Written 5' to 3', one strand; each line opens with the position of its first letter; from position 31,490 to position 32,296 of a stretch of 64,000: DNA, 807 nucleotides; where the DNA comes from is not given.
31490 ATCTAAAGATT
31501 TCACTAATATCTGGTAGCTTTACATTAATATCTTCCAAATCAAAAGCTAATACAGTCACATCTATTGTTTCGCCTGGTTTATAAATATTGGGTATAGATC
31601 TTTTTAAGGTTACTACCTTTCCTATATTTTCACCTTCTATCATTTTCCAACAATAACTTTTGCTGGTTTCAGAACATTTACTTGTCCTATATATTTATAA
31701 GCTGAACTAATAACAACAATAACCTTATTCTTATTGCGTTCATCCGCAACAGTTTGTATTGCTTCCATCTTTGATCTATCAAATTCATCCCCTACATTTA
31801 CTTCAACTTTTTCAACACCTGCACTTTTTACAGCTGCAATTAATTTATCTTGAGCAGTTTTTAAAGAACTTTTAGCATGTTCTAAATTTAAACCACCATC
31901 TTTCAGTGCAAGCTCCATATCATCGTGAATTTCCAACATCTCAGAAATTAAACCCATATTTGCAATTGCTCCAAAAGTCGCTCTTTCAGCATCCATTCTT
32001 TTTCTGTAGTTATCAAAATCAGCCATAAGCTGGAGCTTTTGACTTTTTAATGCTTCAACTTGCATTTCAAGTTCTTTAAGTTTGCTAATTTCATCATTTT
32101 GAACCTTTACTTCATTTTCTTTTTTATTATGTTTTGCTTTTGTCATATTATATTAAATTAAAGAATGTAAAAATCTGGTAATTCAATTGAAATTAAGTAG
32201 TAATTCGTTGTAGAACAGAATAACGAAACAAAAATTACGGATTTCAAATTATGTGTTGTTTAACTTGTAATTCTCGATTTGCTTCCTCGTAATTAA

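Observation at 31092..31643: Unknown 183-aa gene inserted between grpE and dnaK in the heat-shock operon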

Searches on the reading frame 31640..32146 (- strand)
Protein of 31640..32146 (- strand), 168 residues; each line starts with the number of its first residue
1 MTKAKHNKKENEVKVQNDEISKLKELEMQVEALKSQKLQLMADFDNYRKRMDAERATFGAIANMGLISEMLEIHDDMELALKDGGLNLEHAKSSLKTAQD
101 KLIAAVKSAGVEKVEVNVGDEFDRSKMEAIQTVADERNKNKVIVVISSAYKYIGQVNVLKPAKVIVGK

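Call 3: search_protein_families(library=pfam, proteins=[window:31640-32146:-], max_evalue=1)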
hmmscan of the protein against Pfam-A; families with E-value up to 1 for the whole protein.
window:31640-32146:- (168 aa): 8 families
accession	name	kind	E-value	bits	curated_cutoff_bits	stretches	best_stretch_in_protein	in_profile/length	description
PF01025.24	GrpE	-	1.5e-24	86.9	25.8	1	7-168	7-165/165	GrpE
PF24423.1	OVT1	-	0.0093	16.8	30.9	1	17-62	11-56/100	Major antigen, helical domain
PF21329.2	CYP38_PsbQ-like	-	0.025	15.5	27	1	81-157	39-113/117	Peptidyl-prolyl cis-trans isomerase CYP38-like, PsbQ-like domain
PF15588.11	Imm10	-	0.053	14.2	28.6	1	25-75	30-79/105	Immunity protein 10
PF15665.10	FAM184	-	0.064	13.3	32.7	1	14-82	46-117/211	Family with sequence similarity 184, A and B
PF04728.18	LPP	-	0.085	13.7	29.1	1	22-51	1-30/53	Lipoprotein leucine-zipper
PF10558.14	MTP18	-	0.11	12.9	25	1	11-74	70-125/171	Mitochondrial 18 KDa protein (MTP18)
PF15393.11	DUF4615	-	0.5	11.3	27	0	9-65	20-77/137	Domain of unknown function (DUF4615)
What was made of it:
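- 31640..32146 (-): grpE (nucleotide exchange factor). Pfam PF01025, E = 1.5e-24 (call 3).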

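Call 13: find_homologous_proteins(query=window:31640-32146:-, max_evalue=1e-10)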
Query window:31640-32146:- (168 aa): 25 proteins with E <= 1e-10 among 175 candidates.
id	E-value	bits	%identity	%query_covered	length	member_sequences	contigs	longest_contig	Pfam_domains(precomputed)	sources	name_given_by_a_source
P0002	1.5e-96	338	100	100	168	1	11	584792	PF01025.25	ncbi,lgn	-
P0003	1.3e-65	238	71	100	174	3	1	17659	PF01025.25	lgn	-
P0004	7.7e-54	200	62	98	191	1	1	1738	PF01025.25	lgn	-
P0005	8.7e-54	200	61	99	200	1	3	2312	PF01025.25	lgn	-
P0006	5.2e-51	191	61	88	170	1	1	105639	PF01025.25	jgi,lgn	-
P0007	2.1e-50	189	61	99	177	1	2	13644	PF01025.25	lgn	-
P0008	3.9e-50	188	58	96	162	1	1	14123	PF01025.25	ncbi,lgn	-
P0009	7.4e-50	187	58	100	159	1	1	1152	PF01025.25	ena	-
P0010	8.1e-50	187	60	99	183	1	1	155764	PF01025.25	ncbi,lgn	-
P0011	1.0e-49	186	58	98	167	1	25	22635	PF01025.25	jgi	jgi:molecular chaperone GrpE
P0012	3.1e-49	185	55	94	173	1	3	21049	PF01025.25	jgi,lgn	-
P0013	7.1e-49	184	57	98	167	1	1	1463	PF01025.25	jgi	jgi:molecular chaperone GrpE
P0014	1.6e-47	179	59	89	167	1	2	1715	PF01025.25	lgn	-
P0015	1.4e-46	176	59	95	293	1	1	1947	PF01025.25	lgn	-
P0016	1.7e-46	176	57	90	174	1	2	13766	PF02050.23,PF01025.25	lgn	-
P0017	2.1e-46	176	63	80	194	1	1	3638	PF01025.25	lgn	-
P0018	3.6e-46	175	61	86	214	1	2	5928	PF01025.25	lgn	-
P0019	4.5e-45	171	57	86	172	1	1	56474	PF01025.25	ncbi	-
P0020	1.4e-41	160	57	86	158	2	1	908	PF01025.25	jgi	jgi:molecular chaperone GrpE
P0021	2.3e-40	156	61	76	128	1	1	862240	PF01025.25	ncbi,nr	ncbi:MAG: hypothetical protein KatS3mg085_665 [Candidatus Dojkabacteria bacterium]|nr:MAG: hypotheti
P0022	4.0e-40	155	51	100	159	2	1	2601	PF01025.25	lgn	-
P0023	2.1e-37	147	54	80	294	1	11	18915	PF01025.25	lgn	-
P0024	7.6e-37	145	54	88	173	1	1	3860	PF01025.25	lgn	-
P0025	3.4e-35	139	56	73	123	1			PF01025.25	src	-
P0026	4.8e-21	94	56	53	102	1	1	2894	PF01025.25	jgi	jgi:molecular chaperone GrpE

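Call 15: find_encoding_contigs(protein=P0003, flank=5000, max_places=2)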
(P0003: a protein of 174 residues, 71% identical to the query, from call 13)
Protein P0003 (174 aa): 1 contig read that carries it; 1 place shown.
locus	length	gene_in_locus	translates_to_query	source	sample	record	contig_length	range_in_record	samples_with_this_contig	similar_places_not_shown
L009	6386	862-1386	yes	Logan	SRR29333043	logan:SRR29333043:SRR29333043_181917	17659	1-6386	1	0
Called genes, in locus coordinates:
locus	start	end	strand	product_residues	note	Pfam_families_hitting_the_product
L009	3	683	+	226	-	?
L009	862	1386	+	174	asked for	PF01025:GrpE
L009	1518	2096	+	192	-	-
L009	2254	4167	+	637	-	PF00012:HSP70, PF06723:MreB_Mbl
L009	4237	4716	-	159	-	-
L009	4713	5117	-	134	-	-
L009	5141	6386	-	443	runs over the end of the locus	PF03853:YjeF_N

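Call 16: find_encoding_contigs(protein=P0006, flank=5000, max_places=2)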
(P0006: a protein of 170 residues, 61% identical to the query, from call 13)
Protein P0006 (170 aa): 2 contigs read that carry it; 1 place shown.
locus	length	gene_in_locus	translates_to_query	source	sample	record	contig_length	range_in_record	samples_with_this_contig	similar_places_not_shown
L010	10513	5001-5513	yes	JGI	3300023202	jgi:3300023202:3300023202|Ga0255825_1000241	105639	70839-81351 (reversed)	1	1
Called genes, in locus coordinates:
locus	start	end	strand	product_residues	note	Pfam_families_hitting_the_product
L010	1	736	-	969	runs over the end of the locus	PF00873:ACR_tran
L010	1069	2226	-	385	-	PF00871:Acetate_kinase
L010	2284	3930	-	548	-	PF02511:Thy1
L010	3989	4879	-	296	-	-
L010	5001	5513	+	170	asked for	PF01025:GrpE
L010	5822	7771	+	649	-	PF00012:HSP70, PF06723:MreB_Mbl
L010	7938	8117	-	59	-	-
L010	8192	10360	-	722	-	PF04542:Sigma70_r2, PF08281:Sigma70_r4_2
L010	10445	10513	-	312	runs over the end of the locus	PF01370:Epimerase (weak), PF04321:RmlD_sub_bind (faint), PF05368:NmrA (faint), PF07993:NAD_binding_4 (faint), PF13460:NAD_binding_10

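Call 17: find_encoding_contigs(protein=P0010, flank=5000, max_places=2)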
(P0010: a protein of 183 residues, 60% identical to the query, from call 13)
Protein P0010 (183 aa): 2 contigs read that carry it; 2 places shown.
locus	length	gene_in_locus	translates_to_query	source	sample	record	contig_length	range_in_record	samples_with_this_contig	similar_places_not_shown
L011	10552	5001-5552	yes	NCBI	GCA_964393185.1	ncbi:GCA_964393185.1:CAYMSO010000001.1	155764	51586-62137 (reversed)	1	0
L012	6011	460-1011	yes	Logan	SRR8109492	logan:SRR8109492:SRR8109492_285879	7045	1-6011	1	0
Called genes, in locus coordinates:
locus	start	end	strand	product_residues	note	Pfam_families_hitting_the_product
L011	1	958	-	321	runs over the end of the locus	PF01699:Na_Ca_ex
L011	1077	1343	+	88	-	-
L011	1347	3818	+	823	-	PF01624:MutS_I, PF05188:MutS_II, PF05192:MutS_III, PF05190:MutS_IV, PF00488:MutS_V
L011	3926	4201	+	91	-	-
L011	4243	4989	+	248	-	PF01628:HrcA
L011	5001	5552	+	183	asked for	PF01025:GrpE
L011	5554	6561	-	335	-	PF01966:HD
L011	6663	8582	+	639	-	PF00012:HSP70, PF06723:MreB_Mbl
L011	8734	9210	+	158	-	-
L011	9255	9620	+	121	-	-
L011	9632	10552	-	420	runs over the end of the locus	PF03853:YjeF_N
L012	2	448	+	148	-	?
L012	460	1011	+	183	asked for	PF01025:GrpE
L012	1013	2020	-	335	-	PF01966:HD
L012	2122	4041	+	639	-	PF00012:HSP70, PF06723:MreB_Mbl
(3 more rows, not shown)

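Call 25: search_protein_families(library=phrogs, proteins=[L009:1518-2093:+], max_evalue=1)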
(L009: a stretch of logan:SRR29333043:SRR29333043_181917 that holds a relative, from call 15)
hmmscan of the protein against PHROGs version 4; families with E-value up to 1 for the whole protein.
L009:1518-2093:+ (192 aa): 2 families
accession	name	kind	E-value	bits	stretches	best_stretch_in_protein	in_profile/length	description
phrog_33056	-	unknown function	0.0075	17.6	1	137-164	4-31/66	-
phrog_36016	-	unknown function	0.14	13.2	1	101-157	28-82/83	-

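Call 26: search_protein_families(library=padloc, proteins=[L009:1518-2093:+], max_evalue=1)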
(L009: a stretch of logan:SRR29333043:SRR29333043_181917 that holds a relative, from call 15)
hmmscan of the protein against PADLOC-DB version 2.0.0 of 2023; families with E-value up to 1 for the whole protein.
L009:1518-2093:+ (192 aa): 0 families

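Call 30: find_related_loci(query=A2, collection=genome_contigs, flank=5000)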
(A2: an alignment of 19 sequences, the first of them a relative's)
Query A2 (168 aa) in genome_contigs; peptide patterns used: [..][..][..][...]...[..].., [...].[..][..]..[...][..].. (x = any residue, [..] = any of these).
600 stretches matched a pattern (row limit reached: there are more); 500 encode a relative of the query (tblastn E <= 1e-3); the best 80 are kept; 80 distinct loci.
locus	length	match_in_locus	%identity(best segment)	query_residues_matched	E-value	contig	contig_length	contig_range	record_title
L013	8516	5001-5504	54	1-168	6e-56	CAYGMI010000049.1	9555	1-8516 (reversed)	MAG TPA_asm: uncultured Candidatus Saccharibacteria bacterium isolate ERP116193_co2_98 genome assembly, contig: NODE_171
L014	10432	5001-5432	57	25-168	3e-53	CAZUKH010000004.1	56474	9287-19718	MAG TPA_asm: uncultured Candidatus Saccharibacteria bacterium isolate SRP290908_co1_393 genome assembly, contig: NODE_56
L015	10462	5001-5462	35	16-168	2e-21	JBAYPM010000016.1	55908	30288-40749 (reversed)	MAG: Weeksellaceae bacterium isolate SO_2016_LW2_138 scaffold00877_LW138R_2016, whole genome shotgun sequence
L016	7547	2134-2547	38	29-166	4e-16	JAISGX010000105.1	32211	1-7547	MAG: Verrucomicrobiota bacterium isolate Hm464_bin137 k119_1347954, whole genome shotgun sequence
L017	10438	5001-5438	30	23-168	9e-16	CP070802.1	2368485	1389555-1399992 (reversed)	MAG: candidate division WOR-3 bacterium isolate bin1351 chromosome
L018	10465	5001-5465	32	10-168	3e-15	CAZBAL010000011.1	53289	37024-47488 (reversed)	MAG TPA_asm: uncultured Clostridia bacterium isolate SRP274231_co1_213 genome assembly, contig: NODE_276_length_53289_co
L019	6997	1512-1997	32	5-168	4e-15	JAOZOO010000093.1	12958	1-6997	MAG: Bacteroidales bacterium isolate GMC4.maxbin2.135_sub GMC4_6266_length_12958_cov_15.252577, whole genome shotgun seq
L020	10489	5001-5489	31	7-168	8e-15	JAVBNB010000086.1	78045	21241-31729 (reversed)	MAG: Tannerella sp. isolate EPI_MAG_00067 c_000003267201, whole genome shotgun sequence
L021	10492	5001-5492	32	3-168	9e-15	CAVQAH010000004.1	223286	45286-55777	MAG: uncultured Acidobacteriota bacterium isolate MFD05176.bin.2.157 genome assembly, contig: contig_146440, whole genom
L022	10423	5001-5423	36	29-168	1e-14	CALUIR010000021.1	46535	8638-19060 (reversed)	MAG: uncultured Bacteroidaceae bacterium isolate BRZ_LC__bin66 genome assembly, contig: BRZ_LC__NODE_618_length_46535_co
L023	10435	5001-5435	30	22-167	4e-12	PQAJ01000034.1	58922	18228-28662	MAG: Holophagae bacterium isolate FeB_10 contig_1485, whole genome shotgun sequence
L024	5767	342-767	28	22-168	1e-14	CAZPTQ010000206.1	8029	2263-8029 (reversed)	MAG TPA_asm: uncultured Saprospiraceae bacterium isolate SRP128246_co1_472 genome assembly, contig: NODE_23901_length_80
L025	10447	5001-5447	33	21-168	1e-14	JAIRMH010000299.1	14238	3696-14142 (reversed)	MAG: Tannerella sp. isolate Cc175_bin96 k119_2781870, whole genome shotgun sequence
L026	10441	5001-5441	37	23-168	2e-14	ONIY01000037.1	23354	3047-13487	uncultured Prevotellaceae bacterium isolate RUG354 genome assembly, contig: scaffold_1211, whole genome shotgun sequence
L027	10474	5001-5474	32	10-168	2e-14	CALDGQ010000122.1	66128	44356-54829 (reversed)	MAG: uncultured Saprospiraceae bacterium isolate H3_Bin_Bin_230_1 genome assembly, contig: c_000000693932, whole genome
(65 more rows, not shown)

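Call 31: find_encoding_contigs(protein=P0007, flank=4000, max_places=1)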
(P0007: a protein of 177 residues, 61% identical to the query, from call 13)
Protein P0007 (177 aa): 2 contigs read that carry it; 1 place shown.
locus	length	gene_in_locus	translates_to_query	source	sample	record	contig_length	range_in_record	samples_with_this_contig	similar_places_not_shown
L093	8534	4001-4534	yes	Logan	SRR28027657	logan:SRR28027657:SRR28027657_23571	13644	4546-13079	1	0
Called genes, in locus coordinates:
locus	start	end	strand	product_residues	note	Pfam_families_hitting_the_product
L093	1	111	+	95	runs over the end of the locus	-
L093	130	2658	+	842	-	PF01624:MutS_I, PF05188:MutS_II, PF05192:MutS_III, PF05190:MutS_IV, PF00488:MutS_V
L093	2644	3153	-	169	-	PF00293:NUDIX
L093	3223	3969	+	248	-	PF01628:HrcA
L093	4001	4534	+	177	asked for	PF01025:GrpE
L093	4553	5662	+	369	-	PF00561:Abhydrolase_1 (faint), PF06821:Ser_hydrolase, PF12697:Abhydrolase_6 (faint), PF00293:NUDIX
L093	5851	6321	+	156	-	-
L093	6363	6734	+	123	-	PF00072:Response_reg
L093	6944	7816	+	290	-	PF01040:UbiA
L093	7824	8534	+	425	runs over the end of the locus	?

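Call 32: find_encoding_contigs(protein=P0008, flank=4000, max_places=1)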
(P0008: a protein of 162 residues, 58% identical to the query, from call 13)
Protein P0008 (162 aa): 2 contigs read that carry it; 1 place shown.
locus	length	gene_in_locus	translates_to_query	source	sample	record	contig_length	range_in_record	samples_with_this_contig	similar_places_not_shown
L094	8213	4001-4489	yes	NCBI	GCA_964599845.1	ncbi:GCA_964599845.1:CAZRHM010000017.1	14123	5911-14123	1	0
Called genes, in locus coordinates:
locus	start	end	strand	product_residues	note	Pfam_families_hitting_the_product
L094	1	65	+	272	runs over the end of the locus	PF01061:ABC2_membrane, PF12698:ABC2_membrane_3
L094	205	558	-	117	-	-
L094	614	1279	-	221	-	PF03703:bPH_2 (weak)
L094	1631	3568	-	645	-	PF00012:HSP70, PF06723:MreB_Mbl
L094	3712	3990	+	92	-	PF13239:2TM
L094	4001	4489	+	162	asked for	PF01025:GrpE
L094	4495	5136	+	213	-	PF00702:Hydrolase, PF13419:HAD_2, PF13242:Hydrolase_like (weak)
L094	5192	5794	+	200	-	PF01066:CDP-OH_P_transf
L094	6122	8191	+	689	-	-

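Call 33: find_encoding_contigs(protein=P0011, flank=4000, max_places=1)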
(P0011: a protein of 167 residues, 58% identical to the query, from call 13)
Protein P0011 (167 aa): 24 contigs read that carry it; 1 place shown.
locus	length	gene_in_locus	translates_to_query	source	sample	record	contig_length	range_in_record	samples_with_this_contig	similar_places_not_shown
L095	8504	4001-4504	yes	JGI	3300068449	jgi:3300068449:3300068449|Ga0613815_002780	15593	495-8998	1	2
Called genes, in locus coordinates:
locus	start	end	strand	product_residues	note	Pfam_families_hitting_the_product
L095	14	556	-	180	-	PF01551:Peptidase_M23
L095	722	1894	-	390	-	-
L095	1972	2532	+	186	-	PF06559:DCD_N, PF22569:DCD_C (weak), PF22769:DCD, PF00692:dUTPase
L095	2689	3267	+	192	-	-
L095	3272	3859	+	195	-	-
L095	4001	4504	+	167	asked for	PF01025:GrpE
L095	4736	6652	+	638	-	PF00012:HSP70, PF06723:MreB_Mbl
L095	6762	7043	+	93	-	PF08922:DUF1905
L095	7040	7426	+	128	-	PF00903:Glyoxalase (weak), PF12681:Glyoxalase_2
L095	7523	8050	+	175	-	PF10648:Gmad2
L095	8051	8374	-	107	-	-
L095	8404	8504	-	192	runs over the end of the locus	PF01864:CarS-like, PF01148:CTP_transf_1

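Call 34: find_encoding_contigs(protein=P0012, flank=4000, max_places=1)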
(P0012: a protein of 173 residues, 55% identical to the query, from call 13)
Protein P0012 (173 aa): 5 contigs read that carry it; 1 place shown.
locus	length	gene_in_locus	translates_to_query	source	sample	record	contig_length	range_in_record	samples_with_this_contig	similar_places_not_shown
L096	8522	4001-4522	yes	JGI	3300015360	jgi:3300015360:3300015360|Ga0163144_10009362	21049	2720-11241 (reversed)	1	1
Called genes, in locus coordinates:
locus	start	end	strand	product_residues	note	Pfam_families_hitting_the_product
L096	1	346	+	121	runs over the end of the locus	PF05635:23S_rRNA_IVP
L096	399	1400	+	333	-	PF01230:HIT (weak), PF11969:DcpS_C, PF00293:NUDIX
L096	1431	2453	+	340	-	PF00383:dCMP_cyt_deam_1, PF14437:MafB19-deam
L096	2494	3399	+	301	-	PF00303:Thymidylat_synt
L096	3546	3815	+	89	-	PF13239:2TM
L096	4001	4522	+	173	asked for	PF01025:GrpE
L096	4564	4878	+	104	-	-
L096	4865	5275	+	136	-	PF01850:PIN (weak)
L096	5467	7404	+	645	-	PF00012:HSP70, PF06723:MreB_Mbl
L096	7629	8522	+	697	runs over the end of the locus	-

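Call 44: search_protein_families(library=pfam, proteins=[L009:1518-2093:+, L014:5441-5857:-, L096:4564-4875:+, L096:4865-5272:+, L011:5554-6558:-], max_evalue=0.01)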
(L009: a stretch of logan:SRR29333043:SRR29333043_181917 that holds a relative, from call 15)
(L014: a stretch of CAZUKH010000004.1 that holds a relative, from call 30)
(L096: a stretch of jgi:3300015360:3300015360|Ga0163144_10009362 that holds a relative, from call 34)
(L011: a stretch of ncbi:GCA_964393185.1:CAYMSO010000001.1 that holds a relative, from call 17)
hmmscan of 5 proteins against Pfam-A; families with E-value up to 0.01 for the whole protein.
L009:1518-2093:+ (192 aa): 0 families

L014:5441-5857:- (138 aa): 0 families

L096:4564-4875:+ (104 aa): 1 family
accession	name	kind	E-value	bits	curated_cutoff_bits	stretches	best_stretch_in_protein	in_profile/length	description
PF02697.20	VAPB_antitox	-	0.0096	17.1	27.9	0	12-69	3-58/69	Putative antitoxin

L096:4865-5272:+ (136 aa): 1 family
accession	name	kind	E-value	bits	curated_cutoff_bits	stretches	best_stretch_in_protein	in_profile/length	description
PF01850.27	PIN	-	7.4e-07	30.2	23.6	1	2-132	1-118/120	PIN domain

L011:5554-6558:- (334 aa): 2 families
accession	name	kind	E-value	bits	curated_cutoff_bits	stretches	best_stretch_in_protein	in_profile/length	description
PF01966.28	HD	-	3.3e-09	37.5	22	1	57-120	1-71/116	HD domain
PF16155.11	PnbB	-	0.0046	17.3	26.9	1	199-242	17-59/153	4-hydroxylaminobenzoate lyase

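Call 52: find_related_loci(query=window:31643-32146:-, collection=metagenome_contigs, flank=4000)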
Query window:31643-32146:- (168 aa) in metagenome_contigs; peptide patterns used: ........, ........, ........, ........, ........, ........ (x = any residue, [..] = any of these).
158 stretches matched a pattern; 3 encode a relative of the query (tblastn E <= 1e-3); 3 distinct loci.
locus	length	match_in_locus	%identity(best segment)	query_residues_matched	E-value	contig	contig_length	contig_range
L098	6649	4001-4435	57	26-168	1e-51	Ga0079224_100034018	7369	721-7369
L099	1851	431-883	48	19-168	4e-40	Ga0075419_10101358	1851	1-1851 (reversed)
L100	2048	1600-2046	48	19-166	1e-39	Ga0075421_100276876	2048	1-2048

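Call 63: find_encoding_contigs(protein=P0017, flank=3500, max_places=1)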
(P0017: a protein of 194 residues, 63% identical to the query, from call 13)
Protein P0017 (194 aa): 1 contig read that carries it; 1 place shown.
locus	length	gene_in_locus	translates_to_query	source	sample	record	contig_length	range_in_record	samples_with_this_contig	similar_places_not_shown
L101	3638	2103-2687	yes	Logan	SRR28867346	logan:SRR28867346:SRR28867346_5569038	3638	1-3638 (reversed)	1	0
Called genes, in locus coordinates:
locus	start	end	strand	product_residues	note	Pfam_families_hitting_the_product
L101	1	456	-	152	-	?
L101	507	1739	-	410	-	-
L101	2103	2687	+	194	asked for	PF01025:GrpE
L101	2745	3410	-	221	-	-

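Call 64: find_encoding_contigs(protein=P0018, flank=3500, max_places=1)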
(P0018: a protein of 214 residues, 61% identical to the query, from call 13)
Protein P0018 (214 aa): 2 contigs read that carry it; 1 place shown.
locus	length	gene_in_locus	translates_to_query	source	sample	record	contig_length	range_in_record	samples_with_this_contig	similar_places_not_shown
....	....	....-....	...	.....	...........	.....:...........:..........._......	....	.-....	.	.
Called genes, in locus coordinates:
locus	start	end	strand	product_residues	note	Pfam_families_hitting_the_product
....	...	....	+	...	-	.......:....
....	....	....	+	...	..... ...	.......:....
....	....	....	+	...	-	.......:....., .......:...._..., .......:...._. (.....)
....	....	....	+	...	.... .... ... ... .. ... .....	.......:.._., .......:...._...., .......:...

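Call 65: find_encoding_contigs(protein=P0021, flank=3500, max_places=1)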
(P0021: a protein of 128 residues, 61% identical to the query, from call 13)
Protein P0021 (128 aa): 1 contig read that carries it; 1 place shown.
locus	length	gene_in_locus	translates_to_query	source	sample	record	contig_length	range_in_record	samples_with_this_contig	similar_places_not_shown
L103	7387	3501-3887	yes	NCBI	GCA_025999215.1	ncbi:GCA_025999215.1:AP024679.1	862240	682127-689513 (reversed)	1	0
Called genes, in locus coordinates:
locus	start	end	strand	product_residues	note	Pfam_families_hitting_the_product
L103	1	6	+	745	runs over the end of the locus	PF23357:DUF7088, PF09822:ABC_transp_aux, PF23355:IFT52_GIFT (faint)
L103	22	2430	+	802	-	PF01624:MutS_I, PF05188:MutS_II, PF05192:MutS_III, PF05190:MutS_IV, PF00488:MutS_V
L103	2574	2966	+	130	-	-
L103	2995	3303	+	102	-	PF01628:HrcA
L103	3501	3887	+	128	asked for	PF01025:GrpE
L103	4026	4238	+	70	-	PF00012:HSP70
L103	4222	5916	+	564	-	PF00012:HSP70, PF06723:MreB_Mbl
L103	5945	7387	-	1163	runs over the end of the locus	PF02811:PHP, PF07733:DNA_pol3_alpha, PF17657:DNA_pol3_finger, PF14579:HHH_6, PF01336:tRNA_anti-codon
